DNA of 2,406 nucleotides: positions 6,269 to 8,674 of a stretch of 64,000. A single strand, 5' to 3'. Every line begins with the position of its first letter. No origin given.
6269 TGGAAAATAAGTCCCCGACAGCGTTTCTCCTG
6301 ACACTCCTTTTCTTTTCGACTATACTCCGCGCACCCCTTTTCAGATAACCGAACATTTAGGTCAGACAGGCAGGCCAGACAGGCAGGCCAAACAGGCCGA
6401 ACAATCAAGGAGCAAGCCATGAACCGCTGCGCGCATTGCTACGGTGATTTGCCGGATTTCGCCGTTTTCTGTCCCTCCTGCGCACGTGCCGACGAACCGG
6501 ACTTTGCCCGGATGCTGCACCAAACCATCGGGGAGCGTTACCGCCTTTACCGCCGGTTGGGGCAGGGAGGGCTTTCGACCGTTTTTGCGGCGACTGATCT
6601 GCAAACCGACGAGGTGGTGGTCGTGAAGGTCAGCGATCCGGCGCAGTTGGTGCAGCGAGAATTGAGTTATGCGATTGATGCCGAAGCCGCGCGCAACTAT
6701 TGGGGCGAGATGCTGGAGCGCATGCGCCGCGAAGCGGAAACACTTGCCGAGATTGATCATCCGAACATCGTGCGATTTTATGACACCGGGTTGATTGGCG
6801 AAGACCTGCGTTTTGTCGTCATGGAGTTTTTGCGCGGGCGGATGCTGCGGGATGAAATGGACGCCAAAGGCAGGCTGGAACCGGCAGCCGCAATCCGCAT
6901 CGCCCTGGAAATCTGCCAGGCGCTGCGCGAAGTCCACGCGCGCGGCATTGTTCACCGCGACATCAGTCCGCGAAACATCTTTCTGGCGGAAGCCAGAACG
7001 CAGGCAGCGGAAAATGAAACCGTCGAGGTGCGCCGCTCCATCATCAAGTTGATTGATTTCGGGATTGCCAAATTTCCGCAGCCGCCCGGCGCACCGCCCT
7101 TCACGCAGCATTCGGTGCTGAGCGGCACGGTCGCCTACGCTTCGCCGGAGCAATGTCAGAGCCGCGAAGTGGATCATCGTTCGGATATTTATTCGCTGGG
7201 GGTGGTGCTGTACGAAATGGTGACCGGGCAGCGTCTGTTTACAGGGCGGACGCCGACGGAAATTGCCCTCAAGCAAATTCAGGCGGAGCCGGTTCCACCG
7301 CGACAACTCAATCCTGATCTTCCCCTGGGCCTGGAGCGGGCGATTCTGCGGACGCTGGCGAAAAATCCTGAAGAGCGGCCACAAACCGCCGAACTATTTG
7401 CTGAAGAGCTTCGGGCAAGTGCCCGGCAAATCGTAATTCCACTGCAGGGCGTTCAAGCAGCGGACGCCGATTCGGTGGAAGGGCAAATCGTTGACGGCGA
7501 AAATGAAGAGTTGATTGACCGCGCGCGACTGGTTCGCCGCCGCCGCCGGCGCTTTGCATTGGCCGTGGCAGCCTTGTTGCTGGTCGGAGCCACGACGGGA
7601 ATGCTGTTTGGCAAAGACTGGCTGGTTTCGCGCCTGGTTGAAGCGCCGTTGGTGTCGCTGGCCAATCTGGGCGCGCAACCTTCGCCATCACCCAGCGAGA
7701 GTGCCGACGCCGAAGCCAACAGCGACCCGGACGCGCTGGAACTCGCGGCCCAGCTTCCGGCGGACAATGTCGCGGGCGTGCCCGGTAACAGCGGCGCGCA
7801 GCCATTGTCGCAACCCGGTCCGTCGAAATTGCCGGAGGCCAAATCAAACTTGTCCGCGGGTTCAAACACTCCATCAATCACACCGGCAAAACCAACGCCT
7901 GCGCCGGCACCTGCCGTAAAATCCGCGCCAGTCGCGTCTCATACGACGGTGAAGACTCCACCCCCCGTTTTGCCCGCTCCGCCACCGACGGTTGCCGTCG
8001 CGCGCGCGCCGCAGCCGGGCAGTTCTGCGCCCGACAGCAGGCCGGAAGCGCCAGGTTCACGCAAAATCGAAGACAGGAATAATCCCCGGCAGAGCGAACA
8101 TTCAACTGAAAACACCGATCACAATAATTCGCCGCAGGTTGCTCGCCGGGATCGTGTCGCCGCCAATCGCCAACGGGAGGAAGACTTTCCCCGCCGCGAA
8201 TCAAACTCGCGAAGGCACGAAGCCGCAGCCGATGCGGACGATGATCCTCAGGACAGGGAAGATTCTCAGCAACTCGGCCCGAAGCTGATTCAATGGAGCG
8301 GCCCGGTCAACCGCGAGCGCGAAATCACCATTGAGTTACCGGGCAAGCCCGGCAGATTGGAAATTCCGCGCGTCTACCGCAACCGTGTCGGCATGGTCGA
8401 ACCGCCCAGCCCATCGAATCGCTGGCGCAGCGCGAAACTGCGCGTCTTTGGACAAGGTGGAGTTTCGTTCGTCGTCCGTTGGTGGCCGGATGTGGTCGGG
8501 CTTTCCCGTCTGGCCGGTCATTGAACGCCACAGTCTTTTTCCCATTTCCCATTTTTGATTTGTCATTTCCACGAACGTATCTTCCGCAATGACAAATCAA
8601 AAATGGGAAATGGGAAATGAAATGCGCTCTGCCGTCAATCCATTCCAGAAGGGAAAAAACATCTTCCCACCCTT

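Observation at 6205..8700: Duplicated ~150-bp module (long inverted repeat + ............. promoter block) flanking the Ser/Thr kinase gene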

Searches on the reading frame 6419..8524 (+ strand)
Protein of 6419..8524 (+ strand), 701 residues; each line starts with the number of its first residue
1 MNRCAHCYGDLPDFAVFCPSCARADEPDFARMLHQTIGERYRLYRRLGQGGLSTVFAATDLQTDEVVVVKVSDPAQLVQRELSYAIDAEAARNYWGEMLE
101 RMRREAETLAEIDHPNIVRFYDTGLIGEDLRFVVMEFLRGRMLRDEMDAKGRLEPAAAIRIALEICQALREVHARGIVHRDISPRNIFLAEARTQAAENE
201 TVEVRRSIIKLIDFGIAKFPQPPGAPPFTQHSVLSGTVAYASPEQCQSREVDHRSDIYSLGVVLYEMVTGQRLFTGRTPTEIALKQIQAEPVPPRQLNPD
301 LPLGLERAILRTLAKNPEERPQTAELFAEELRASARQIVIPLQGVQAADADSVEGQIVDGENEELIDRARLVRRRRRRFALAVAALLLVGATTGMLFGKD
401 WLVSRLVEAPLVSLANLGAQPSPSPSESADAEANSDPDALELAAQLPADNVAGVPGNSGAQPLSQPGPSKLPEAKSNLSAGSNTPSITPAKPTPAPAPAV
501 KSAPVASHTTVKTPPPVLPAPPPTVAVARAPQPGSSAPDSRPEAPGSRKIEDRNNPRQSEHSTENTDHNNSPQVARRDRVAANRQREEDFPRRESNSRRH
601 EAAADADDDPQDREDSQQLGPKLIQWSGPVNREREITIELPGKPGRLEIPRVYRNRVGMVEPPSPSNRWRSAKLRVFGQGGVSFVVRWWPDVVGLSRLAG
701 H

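Call 9: search_protein_families(library=pfam, proteins=[window:6419-8524:+])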
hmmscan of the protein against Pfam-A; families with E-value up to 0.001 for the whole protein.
window:6419-8524:+ (701 aa): 4 families
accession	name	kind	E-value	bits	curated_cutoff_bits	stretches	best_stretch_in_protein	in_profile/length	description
PF00069.31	Pkinase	-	1.5e-42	146.2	31.7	1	41-328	1-259/263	Protein kinase domain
PF07714.23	PK_Tyr_Ser-Thr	-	1.8e-30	106.5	23.1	1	96-327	42-255/258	Protein tyrosine and serine/threonine kinase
PF03109.22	ABC1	-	0.00025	20.7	22.9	0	98-219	116-216/244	ABC1 atypical kinase-like domain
PF17667.7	Pkinase_fungal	-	0.00051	19.3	24.1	1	167-248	297-367/387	Fungal protein kinase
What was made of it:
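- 6419..8524 (+): Ser/Thr protein kinase gene (701 aa). A conserved core gene of Blastocatellia. Pfam Pkinase, E = 1.5e-42 (call 9).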

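Call 13: find_encoding_contigs(protein=window:6419-8524:+, flank=10000, max_places=6)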
Protein window:6419-8524:+ (701 aa): 1 contig read that carries it; 1 place shown.
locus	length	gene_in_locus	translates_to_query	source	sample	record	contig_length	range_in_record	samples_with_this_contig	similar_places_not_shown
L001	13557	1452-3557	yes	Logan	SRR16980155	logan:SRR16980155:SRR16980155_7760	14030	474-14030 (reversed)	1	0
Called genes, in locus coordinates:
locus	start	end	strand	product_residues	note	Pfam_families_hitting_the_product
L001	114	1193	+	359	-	PF19335:HMBD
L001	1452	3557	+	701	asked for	PF00069:Pkinase, PF07714:PK_Tyr_Ser-Thr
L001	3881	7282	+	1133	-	PF00732:GMC_oxred_N, PF01266:DAO (faint), PF05199:GMC_oxred_C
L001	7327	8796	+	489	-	PF00149:Metallophos (faint)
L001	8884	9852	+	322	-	-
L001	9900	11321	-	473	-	PF13428:TPR_14 (faint), PF13176:TPR_7 (faint), PF13374:TPR_10 (faint), PF13432:TPR_16 (weak), PF13414:TPR_11 (faint), PF23914:TPR_CcmH_CycH, PF14559:TPR_19 (weak), PF13424:TPR_12 (weak), +4 more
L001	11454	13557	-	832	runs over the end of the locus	PF17148:DUF5117, PF16313:DUF4953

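Call 18: find_homologous_proteins(query=window:6419-8524:+, max_evalue=1e-20)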
Query window:6419-8524:+ (701 aa): 5846 proteins with E <= 1e-20 among 8000 candidates; the best 120 are listed.
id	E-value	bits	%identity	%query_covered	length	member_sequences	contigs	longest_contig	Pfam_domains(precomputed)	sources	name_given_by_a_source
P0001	0.0e+0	1562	100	100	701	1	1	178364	PF07714.24,PF00069.32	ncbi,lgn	-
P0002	0.0e+0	1543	99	100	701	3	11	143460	PF07714.24,PF00069.32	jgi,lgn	-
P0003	0.0e+0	1330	87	100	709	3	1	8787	PF07714.24,PF00069.32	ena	-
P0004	0.0e+0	1308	85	100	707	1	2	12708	PF07714.24,PF00069.32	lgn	-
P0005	0.0e+0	1227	81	100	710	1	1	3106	PF07714.24,PF00069.32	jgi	jgi:serine/threonine protein kinase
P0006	0.0e+0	1016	70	100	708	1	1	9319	PF07714.24,PF00069.32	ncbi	-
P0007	4.1e-296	1002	67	100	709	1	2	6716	PF07714.24,PF00069.32,PF17667.8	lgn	-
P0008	1.0e-252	859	61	100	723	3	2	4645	PF07714.24,PF00069.32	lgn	-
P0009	2.7e-249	847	59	100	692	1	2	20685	PF07714.24,PF00069.32,PF01636.30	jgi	-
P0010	2.6e-248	844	60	100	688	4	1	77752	PF07714.24,PF00069.32,PF01636.30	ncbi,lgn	-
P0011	3.7e-248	844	61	100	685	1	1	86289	PF07714.24,PF00069.32,PF01636.30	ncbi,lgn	-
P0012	3.3e-244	831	61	100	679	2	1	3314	PF07714.24,PF00069.32,PF01636.30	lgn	-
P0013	2.9e-243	827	59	100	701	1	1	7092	PF07714.24,PF00069.32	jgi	jgi:serine/threonine protein kinase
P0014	1.7e-241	822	59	100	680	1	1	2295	PF07714.24,PF00069.32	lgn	-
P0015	9.5e-241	819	60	100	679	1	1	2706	PF07714.24,PF00069.32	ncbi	ncbi:MAG: protein kinase [Blastocatellia bacterium]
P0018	6.8e-234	796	55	100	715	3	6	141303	PF07714.24,PF00069.32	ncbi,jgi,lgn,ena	-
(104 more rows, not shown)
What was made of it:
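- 6419..8524 (+): Full-length orthologues at 50-99% identity carry Blastocatellia names (call 18).
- The kinase is a full-length orthologue family throughout Blastocatellia (call 18).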

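Call 19: find_encoding_contigs(protein=P0002, flank=10000, max_places=3)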
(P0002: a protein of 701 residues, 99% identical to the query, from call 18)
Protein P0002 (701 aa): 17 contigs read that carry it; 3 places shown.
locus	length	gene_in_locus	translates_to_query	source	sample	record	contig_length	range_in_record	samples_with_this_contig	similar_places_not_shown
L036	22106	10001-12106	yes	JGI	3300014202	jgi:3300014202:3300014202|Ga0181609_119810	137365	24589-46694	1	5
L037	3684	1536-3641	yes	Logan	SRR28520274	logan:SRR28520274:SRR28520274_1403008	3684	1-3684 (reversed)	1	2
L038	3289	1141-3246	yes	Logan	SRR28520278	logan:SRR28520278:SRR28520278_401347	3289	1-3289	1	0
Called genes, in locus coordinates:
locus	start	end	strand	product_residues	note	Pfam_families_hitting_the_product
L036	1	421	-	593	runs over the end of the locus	PF00512:HisKA, PF13581:HATPase_c_2 (weak), PF02518:HATPase_c, PF14501:HATPase_c_5 (weak)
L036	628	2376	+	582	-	PF00144:Beta-lactamase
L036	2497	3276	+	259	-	PF01618:MotA_ExbB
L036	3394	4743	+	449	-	PF12704:MacB_PCD, PF02687:FtsX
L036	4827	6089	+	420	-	PF12704:MacB_PCD, PF02687:FtsX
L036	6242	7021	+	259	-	PF00378:ECH_1, PF16113:ECH_2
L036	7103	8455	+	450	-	PF00083:Sugar_tr, PF03137:OATP (faint), PF07690:MFS_1, PF00854:PTR2 (faint)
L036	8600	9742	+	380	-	PF19335:HMBD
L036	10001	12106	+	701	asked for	PF00069:Pkinase, PF07714:PK_Tyr_Ser-Thr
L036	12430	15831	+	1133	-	PF00732:GMC_oxred_N, PF01266:DAO (faint), PF05199:GMC_oxred_C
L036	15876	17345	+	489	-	PF00149:Metallophos (faint)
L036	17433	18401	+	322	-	-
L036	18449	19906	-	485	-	PF13428:TPR_14 (faint), PF13176:TPR_7 (faint), PF13432:TPR_16 (weak), PF13431:TPR_17 (faint), PF23914:TPR_CcmH_CycH, PF00515:TPR_1 (faint), PF14559:TPR_19 (weak), PF13424:TPR_12 (weak), +2 more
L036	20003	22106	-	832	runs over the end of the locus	PF17148:DUF5117, PF16313:DUF4953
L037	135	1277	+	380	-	PF19335:HMBD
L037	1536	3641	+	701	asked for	PF00069:Pkinase, PF07714:PK_Tyr_Ser-Thr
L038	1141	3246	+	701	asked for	PF00069:Pkinase, PF07714:PK_Tyr_Ser-Thr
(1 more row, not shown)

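Call 20: find_encoding_contigs(protein=P0003, flank=6000, max_places=2)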
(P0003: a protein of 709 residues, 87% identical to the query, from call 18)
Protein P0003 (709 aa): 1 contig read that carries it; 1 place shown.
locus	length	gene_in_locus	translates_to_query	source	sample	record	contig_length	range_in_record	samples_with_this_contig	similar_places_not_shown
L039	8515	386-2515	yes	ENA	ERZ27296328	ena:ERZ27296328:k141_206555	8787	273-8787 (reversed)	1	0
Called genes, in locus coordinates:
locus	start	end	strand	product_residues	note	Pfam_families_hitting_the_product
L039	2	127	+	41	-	?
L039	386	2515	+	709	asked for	PF00069:Pkinase, PF07714:PK_Tyr_Ser-Thr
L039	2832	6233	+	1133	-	PF00732:GMC_oxred_N, PF01266:DAO (faint), PF05199:GMC_oxred_C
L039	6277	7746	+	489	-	PF00149:Metallophos (faint)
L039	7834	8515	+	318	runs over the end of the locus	?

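Call 21: find_encoding_contigs(protein=P0004, flank=6000, max_places=2)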
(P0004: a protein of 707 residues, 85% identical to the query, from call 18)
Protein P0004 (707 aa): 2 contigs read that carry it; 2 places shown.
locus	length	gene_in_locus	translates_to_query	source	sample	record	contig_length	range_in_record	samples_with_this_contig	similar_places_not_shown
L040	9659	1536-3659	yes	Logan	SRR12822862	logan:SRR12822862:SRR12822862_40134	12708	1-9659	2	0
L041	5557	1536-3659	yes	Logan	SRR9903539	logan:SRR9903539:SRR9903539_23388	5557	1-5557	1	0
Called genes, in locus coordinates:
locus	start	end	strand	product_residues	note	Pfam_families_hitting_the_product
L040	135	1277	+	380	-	PF19335:HMBD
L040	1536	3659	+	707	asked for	PF00069:Pkinase, PF07714:PK_Tyr_Ser-Thr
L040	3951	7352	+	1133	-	PF00732:GMC_oxred_N, PF01266:DAO (faint), PF05199:GMC_oxred_C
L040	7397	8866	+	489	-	PF00149:Metallophos (weak)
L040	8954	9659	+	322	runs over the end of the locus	-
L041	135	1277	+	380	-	PF19335:HMBD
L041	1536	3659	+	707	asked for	PF00069:Pkinase, PF07714:PK_Tyr_Ser-Thr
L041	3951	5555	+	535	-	?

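Call 22: find_encoding_contigs(protein=P0006, flank=6000, max_places=2)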
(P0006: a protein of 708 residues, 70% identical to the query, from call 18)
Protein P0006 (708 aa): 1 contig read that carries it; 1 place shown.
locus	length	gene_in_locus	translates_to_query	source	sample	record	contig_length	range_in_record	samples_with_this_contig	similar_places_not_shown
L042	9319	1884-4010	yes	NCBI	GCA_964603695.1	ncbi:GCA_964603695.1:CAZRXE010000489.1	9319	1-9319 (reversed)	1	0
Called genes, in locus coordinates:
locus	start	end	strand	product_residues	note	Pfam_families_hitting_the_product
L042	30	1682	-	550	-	PF00732:GMC_oxred_N, PF00890:FAD_binding_2 (faint), PF01266:DAO (faint), PF05199:GMC_oxred_C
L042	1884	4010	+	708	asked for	PF00069:Pkinase, PF07714:PK_Tyr_Ser-Thr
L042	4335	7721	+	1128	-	PF00732:GMC_oxred_N, PF01266:DAO (faint), PF05199:GMC_oxred_C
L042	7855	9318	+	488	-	?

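Call 23: find_encoding_contigs(protein=P0007, flank=6000, max_places=2)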
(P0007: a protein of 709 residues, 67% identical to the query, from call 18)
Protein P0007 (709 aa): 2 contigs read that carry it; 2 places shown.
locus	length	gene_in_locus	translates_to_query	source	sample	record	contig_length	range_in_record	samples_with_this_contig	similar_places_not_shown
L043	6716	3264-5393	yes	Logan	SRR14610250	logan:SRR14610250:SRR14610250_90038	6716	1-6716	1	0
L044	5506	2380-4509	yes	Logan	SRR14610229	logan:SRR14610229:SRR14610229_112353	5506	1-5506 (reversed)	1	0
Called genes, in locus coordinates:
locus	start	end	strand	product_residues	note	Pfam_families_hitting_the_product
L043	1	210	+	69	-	?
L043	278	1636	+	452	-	PF00083:Sugar_tr, PF03137:OATP (faint), PF07690:MFS_1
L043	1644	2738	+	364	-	PF19335:HMBD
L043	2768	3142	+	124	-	-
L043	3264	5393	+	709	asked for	PF00069:Pkinase, PF07714:PK_Tyr_Ser-Thr, PF17667:Pkinase_fungal (weak)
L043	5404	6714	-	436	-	?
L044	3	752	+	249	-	?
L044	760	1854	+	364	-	PF19335:HMBD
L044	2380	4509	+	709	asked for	PF00069:Pkinase, PF07714:PK_Tyr_Ser-Thr, PF17667:Pkinase_fungal (weak)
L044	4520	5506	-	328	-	?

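Call 24: find_encoding_contigs(protein=P0010, flank=6000, max_places=1)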
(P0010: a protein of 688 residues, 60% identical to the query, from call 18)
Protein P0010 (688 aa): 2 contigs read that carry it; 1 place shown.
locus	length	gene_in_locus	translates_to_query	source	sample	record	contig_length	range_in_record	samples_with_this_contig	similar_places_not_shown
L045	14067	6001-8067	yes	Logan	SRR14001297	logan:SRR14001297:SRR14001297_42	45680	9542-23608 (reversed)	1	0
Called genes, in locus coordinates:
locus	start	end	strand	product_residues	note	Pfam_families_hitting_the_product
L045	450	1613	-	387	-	PF01073:3Beta_HSD, PF01370:Epimerase, PF07993:NAD_binding_4, PF16363:GDP_Man_Dehyd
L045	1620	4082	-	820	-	PF12710:HAD, PF01370:Epimerase (weak), PF07993:NAD_binding_4, PF03015:Sterile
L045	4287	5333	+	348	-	PF19335:HMBD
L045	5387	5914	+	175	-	PF01872:RibD_C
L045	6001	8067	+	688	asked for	PF00069:Pkinase, PF07714:PK_Tyr_Ser-Thr, PF01636:APH (faint)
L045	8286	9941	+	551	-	PF22694:CtpB_N-like, PF00595:PDZ, PF13180:PDZ_2 (weak), PF17820:PDZ_6, PF03572:Peptidase_S41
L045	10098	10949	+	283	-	PF04909:Amidohydro_2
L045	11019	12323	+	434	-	-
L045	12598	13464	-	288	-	PF02629:CoA_binding, PF13380:CoA_binding_2 (weak), PF00549:Ligase_CoA, PF13607:Succ_CoA_lig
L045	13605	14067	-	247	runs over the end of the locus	PF02985:HEAT (faint), PF03130:HEAT_PBS (faint), PF13646:HEAT_2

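Call 25: find_encoding_contigs(protein=P0011, flank=6000, max_places=1)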
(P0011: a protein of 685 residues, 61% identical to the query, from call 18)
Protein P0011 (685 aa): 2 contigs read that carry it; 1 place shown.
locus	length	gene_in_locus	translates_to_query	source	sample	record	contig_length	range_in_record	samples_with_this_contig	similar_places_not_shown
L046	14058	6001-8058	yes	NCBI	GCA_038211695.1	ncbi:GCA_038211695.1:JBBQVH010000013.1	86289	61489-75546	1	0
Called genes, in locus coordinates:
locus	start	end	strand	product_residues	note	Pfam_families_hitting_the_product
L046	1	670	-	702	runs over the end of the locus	PF00930:DPPIV_N (faint), PF25174:Beta-prop_THOC3 (faint), PF26550:Tricorn_2nd, PF07676:PD40, PF26549:Tricorn_N, PF02129:Peptidase_S15 (faint), PF00326:Peptidase_S9, PF01738:DLH, +2 more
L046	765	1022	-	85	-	-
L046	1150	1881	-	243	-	PF00583:Acetyltransf_1, PF13673:Acetyltransf_10 (weak), PF08445:FR47, PF13508:Acetyltransf_7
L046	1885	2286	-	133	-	PF13474:SnoaL_3 (weak), PF14534:DUF4440, PF12680:SnoaL_2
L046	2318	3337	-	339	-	PF08240:ADH_N, PF00107:ADH_zinc_N, PF13602:ADH_zinc_N_2 (weak)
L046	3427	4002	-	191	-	PF06736:TMEM175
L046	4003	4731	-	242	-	PF06197:DUF998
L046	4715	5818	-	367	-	PF06224:AlkZ-like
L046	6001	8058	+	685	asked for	PF00069:Pkinase, PF07714:PK_Tyr_Ser-Thr, PF01636:APH (faint)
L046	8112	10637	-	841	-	PF17148:DUF5117, PF16313:DUF4953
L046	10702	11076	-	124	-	PF13650:Asp_protease_2, PF13975:gag-asp_proteas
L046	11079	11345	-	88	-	PF18929:DUF5678 (weak)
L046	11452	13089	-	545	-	PF07519:Tannase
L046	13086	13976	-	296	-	PF00702:Hydrolase, PF13419:HAD_2, PF13242:Hydrolase_like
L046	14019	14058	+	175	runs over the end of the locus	PF11138:DUF2911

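Call 26: find_encoding_contigs(protein=P0018, flank=6000, max_places=1)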
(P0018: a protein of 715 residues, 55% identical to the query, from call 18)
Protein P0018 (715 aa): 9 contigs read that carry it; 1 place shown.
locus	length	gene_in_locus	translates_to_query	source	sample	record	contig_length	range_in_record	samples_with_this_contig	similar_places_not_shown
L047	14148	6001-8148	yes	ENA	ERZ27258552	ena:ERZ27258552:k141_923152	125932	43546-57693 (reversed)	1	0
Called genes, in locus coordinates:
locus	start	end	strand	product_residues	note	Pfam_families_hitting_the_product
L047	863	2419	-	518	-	PF01039:Carboxyl_trans, PF03255:ACCA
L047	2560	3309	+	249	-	PF19458:DUF5995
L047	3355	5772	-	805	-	PF12704:MacB_PCD, PF02687:FtsX, PF12704:MacB_PCD, PF02687:FtsX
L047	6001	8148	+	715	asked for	PF00069:Pkinase, PF07714:PK_Tyr_Ser-Thr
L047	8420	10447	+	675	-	-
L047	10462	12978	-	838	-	PF17148:DUF5117, PF16313:DUF4953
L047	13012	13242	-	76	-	-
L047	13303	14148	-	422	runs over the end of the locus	PF13570:Beta-prop_ACSF4 (faint), PF13360:PQQ_2, PF01011:PQQ (faint), PF13360:PQQ_2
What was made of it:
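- On Integron attC / gene cassette: The kinase is syntenic in relatives (calls 19-26).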

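Call 64: find_encoding_contigs(protein=P0005, flank=3000, max_places=3)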
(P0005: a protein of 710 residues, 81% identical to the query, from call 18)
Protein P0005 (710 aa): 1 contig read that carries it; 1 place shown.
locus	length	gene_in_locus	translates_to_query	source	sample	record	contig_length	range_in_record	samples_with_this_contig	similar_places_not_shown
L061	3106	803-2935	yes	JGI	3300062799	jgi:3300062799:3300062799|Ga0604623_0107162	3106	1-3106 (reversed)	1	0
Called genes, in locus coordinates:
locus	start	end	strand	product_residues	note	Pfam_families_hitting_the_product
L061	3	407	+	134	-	?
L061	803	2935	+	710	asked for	PF00069:Pkinase, PF07714:PK_Tyr_Ser-Thr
